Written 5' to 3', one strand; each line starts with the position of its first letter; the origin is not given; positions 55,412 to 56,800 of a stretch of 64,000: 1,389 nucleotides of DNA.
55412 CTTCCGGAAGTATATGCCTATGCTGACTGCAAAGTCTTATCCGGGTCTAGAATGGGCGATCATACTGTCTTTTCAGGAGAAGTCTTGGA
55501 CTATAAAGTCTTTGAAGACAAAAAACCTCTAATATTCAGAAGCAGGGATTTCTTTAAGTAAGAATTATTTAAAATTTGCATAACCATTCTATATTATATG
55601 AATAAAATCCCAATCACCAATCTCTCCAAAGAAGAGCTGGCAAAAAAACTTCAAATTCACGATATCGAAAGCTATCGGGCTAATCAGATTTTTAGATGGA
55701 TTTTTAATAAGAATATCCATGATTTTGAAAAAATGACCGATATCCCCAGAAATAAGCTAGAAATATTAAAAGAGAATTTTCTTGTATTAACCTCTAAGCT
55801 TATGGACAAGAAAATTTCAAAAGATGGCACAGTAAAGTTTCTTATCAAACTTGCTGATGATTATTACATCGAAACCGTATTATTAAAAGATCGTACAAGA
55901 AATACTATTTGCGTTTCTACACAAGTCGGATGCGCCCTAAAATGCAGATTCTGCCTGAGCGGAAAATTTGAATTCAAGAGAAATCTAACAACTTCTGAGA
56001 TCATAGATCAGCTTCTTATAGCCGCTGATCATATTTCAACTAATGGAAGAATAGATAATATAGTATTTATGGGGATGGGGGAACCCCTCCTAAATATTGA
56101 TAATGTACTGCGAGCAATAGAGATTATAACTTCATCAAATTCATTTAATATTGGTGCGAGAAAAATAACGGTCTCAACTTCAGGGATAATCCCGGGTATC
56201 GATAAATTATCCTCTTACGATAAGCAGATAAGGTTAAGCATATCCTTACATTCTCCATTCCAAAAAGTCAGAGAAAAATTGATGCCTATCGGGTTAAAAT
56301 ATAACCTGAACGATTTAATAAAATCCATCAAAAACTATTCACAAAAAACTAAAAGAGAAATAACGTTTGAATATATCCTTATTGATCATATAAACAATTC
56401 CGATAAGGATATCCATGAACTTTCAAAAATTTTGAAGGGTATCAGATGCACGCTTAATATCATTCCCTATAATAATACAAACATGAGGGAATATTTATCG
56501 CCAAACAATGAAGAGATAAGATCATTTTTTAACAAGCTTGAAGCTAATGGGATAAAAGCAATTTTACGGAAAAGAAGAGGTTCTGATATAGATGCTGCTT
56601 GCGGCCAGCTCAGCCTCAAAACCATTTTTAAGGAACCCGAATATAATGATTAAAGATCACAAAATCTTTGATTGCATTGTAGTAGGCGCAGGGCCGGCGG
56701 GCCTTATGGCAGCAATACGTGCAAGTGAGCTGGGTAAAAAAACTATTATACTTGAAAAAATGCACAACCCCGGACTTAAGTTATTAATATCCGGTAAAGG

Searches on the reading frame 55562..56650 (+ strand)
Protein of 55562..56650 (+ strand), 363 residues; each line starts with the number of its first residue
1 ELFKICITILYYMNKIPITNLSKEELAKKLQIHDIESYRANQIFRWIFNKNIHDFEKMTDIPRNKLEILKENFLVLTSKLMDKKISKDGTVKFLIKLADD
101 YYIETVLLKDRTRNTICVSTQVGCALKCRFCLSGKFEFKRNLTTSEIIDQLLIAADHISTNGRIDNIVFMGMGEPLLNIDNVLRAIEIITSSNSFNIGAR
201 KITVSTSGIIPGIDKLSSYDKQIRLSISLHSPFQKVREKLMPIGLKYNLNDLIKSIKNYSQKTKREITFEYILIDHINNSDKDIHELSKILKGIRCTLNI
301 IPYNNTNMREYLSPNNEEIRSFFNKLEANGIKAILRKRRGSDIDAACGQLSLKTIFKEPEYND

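Call 31: search_protein_families(library=pfam, proteins=[window:55562-56650:+], max_evalue=0.001)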
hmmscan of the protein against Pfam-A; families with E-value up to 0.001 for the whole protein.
window:55562-56650:+ (363 aa): 2 families
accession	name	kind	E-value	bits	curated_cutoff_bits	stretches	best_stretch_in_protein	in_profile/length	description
PF04055.27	Radical_SAM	-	1.9e-17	64.4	29.5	1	119-286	2-164/166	Radical SAM superfamily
PF21016.3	RlmN_N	-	5.4e-11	42.5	24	1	18-72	3-57/60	Ribosomal RNA large subunit methyltransferase N-terminal domain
